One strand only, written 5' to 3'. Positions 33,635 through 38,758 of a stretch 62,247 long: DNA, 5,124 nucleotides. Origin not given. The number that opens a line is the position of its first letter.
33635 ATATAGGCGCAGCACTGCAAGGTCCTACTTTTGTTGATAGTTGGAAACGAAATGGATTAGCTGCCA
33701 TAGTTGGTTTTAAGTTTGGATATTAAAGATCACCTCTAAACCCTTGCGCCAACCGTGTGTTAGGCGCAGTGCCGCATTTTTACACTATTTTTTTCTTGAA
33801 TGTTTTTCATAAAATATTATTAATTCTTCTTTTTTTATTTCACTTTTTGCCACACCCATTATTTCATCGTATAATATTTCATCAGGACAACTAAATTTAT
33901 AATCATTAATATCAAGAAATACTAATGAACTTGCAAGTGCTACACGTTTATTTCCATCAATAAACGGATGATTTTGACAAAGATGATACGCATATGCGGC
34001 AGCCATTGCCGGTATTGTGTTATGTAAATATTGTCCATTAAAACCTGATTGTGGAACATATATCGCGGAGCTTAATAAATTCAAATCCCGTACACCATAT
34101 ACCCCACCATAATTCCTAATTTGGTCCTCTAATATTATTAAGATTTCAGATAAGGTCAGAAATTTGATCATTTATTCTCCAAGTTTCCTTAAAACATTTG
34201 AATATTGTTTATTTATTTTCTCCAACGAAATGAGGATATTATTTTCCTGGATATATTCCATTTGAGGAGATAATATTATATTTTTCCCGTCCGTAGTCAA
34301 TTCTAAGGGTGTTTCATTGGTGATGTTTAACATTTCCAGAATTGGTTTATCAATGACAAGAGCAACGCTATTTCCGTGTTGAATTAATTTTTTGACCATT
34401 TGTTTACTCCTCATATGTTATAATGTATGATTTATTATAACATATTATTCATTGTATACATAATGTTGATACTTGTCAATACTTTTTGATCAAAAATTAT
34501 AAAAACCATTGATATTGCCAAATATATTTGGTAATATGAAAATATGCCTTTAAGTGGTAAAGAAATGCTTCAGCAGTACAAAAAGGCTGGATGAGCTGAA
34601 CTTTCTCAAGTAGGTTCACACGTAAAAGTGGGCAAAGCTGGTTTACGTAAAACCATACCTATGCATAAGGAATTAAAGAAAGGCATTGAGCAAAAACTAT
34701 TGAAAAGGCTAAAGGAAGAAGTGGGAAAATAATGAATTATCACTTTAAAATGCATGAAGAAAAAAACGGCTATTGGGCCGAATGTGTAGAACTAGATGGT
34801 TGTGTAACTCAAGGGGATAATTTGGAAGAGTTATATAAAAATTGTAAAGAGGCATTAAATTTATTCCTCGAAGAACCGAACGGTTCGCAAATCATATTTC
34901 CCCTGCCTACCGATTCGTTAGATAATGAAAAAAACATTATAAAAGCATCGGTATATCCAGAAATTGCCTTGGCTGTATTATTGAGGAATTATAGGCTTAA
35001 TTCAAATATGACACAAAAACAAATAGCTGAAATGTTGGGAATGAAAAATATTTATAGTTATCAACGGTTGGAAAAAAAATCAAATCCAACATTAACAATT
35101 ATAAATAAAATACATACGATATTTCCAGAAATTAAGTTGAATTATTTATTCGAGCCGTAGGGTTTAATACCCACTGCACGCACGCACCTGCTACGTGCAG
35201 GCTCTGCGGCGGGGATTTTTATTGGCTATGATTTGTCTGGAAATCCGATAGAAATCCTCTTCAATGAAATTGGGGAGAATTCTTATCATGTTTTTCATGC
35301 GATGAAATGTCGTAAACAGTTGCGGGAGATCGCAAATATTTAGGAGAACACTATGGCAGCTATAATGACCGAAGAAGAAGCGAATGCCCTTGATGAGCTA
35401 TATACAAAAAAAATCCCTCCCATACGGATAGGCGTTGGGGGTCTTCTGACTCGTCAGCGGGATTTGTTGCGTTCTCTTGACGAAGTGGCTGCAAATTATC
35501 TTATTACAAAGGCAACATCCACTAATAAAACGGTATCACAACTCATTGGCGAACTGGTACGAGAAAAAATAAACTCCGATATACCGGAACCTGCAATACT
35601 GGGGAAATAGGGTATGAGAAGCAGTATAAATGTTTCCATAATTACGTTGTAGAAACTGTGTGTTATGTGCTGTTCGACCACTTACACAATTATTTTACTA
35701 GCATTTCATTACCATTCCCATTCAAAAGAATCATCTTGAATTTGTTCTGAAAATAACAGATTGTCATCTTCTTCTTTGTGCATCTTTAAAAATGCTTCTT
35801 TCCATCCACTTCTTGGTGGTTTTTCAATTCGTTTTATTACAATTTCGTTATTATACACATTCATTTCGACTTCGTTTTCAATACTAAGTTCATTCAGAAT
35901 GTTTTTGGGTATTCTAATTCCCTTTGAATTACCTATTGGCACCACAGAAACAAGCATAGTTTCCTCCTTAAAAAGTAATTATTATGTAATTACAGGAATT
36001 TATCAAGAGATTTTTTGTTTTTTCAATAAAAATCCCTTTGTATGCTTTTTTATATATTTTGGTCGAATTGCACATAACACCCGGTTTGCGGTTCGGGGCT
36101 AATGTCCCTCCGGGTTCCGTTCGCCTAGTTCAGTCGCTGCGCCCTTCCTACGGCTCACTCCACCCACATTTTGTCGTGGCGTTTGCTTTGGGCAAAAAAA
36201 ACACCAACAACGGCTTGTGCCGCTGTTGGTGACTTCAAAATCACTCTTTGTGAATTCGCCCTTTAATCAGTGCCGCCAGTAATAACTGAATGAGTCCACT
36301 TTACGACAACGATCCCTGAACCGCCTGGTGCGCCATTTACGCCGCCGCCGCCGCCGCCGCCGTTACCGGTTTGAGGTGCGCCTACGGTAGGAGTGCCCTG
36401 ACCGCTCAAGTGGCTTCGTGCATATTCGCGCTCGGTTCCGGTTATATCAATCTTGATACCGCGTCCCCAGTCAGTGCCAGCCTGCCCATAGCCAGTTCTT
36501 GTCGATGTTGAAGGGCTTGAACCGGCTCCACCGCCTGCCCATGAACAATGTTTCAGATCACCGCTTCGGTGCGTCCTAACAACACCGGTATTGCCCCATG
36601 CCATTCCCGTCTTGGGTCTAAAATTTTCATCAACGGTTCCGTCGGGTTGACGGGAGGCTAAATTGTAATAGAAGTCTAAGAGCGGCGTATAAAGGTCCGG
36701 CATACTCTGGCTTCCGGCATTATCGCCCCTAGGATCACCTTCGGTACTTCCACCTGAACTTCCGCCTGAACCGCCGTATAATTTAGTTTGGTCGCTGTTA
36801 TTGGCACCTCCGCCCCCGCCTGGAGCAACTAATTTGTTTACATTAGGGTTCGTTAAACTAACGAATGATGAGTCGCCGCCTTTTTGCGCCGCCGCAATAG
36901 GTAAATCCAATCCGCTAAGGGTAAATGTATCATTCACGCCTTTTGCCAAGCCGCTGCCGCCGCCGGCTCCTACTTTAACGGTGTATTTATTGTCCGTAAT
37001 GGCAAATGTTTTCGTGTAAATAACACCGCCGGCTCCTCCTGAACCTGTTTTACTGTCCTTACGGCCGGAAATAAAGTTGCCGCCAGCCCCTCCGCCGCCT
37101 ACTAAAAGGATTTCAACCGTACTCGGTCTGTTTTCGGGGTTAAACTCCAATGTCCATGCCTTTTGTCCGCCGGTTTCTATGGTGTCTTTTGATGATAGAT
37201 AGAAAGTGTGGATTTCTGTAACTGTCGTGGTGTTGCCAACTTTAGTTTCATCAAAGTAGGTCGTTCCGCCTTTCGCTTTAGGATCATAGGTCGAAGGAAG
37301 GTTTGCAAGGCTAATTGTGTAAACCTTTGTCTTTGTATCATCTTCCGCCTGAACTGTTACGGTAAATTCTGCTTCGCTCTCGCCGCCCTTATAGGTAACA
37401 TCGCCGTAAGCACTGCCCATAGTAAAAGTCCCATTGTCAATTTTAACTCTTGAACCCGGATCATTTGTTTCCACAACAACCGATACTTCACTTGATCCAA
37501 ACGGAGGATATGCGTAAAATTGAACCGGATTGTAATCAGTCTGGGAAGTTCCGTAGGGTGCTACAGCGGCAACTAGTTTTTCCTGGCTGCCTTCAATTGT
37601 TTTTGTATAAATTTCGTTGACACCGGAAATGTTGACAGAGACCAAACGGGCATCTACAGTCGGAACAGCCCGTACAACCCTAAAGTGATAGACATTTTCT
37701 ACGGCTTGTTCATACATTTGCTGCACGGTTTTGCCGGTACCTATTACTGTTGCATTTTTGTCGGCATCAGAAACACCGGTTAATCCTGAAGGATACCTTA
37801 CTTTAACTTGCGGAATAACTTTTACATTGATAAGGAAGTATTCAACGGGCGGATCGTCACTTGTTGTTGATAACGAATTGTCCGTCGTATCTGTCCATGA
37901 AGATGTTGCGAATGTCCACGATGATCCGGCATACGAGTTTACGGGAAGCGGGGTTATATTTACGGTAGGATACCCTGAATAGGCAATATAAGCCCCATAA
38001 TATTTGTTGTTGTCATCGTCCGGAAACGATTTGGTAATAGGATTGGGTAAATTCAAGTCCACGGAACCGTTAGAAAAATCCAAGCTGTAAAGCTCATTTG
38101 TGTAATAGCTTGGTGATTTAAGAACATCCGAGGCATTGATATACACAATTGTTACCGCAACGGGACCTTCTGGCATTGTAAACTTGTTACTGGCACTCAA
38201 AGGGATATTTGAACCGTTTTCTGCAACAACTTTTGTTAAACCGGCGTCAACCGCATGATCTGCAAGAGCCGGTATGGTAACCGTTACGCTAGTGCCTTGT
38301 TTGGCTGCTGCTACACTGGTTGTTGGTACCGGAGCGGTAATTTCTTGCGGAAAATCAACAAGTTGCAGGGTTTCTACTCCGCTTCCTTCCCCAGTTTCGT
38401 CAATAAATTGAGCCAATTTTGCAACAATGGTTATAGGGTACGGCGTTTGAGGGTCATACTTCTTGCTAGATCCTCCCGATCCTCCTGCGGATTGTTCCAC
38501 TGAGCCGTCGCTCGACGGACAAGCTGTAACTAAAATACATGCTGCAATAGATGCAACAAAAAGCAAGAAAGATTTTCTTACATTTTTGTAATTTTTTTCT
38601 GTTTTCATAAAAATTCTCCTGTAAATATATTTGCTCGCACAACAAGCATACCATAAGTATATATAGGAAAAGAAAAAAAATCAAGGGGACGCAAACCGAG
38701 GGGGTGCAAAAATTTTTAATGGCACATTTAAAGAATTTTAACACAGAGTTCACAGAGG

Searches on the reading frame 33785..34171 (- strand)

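Call 96: search_protein_families(library=pfam, max_evalue=0.00001, proteins=[window:33785-34171:-])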
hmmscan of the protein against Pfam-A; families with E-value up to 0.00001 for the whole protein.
window:33785-34171:- (128 aa): 1 family
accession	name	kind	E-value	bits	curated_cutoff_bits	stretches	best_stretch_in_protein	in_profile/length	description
PF02661.23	Fic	-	3.5e-13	50.6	24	1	5-86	2-93/93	Fic/DOC family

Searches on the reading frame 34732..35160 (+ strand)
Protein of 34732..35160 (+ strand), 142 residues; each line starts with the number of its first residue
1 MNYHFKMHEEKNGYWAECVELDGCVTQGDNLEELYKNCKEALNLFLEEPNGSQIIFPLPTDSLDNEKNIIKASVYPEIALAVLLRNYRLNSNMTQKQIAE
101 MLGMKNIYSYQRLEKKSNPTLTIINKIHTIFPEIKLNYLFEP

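Call 39: search_protein_families(library=pfam, proteins=[window:34732-35160:+], max_evalue=0.0001)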
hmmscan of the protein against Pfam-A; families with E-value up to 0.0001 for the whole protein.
window:34732-35160:+ (142 aa): 1 family
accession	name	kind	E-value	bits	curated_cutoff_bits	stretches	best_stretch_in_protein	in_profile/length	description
PF01381.28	HTH_3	-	1.1e-05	25.8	23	1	84-136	1-52/55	Helix-turn-helix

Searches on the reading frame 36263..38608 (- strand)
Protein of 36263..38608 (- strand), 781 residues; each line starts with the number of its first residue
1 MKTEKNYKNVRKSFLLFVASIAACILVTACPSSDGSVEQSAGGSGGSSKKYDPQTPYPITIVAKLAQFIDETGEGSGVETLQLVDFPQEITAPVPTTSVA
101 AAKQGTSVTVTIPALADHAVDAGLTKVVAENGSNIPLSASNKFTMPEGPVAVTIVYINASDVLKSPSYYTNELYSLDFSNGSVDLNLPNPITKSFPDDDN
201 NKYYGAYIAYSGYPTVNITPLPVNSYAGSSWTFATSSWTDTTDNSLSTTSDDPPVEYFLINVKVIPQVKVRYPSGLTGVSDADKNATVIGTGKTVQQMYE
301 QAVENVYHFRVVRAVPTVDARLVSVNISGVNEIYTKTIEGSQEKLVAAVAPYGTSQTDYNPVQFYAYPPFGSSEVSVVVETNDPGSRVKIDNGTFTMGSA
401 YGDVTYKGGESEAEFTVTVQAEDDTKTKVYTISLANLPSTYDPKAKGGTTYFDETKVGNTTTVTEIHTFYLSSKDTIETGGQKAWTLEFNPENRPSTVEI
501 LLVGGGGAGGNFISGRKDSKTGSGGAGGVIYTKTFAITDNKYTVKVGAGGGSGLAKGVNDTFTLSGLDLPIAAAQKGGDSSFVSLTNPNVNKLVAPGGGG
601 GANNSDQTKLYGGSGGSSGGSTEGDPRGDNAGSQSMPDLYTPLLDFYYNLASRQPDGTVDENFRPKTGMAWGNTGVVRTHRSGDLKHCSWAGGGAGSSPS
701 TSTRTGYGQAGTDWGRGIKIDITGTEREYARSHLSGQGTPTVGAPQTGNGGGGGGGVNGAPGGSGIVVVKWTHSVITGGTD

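Call 39: search_protein_families(library=pfam, proteins=[window:36263-38608:-], max_evalue=0.0001)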
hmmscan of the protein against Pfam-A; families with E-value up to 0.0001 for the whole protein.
window:36263-38608:- (781 aa): 1 family
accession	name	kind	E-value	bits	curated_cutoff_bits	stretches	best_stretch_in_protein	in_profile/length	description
PF21722.4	Gly_rich_2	-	9.4e-17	62.2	24.3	1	489-771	8-225/226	Glycine-rich domain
